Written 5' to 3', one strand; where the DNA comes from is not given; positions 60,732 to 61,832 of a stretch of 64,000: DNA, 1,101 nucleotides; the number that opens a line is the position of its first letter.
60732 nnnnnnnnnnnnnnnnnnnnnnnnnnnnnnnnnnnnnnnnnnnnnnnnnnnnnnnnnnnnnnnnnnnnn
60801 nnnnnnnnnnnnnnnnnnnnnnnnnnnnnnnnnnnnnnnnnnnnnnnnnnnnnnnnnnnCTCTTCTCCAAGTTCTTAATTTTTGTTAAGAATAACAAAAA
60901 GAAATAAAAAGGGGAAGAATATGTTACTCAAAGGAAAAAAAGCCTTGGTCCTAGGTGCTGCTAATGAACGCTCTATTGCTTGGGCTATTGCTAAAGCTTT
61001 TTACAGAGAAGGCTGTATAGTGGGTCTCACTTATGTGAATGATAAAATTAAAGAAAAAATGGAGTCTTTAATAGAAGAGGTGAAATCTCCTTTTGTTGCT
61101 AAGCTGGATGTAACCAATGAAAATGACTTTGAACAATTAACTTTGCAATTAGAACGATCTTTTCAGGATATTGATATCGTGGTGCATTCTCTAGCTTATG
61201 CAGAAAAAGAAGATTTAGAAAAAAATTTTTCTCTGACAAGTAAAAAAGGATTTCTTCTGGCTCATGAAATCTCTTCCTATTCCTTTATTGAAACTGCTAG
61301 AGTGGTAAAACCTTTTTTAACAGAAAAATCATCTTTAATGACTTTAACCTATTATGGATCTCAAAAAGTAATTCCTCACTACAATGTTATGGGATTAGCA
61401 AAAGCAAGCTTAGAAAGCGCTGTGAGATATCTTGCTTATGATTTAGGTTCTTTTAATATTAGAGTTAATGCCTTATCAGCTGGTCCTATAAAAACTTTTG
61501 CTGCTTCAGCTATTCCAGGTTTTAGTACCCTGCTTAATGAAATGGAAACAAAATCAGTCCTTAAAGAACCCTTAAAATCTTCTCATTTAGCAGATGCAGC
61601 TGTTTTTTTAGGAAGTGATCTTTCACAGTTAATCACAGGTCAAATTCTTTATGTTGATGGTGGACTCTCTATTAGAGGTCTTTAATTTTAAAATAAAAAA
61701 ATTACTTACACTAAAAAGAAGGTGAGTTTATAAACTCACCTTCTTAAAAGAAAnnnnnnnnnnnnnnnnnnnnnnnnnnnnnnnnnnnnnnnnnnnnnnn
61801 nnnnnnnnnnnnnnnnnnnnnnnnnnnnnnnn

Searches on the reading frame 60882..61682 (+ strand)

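Call 79: search_protein_families(library=pfam, proteins=[window:60882-61682:+], max_evalue=0.00001)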
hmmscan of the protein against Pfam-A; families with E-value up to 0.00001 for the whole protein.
window:60882-61682:+ (267 aa): 2 families
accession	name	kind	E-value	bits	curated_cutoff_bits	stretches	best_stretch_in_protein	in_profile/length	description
PF13561.12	adh_short_C2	-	1.4e-76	257.6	27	1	25-263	1-236/236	Enoyl-(Acyl carrier protein) reductase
PF00106.31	adh_short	-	1.8e-13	50.9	26.6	1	19-209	1-188/195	short chain dehydrogenase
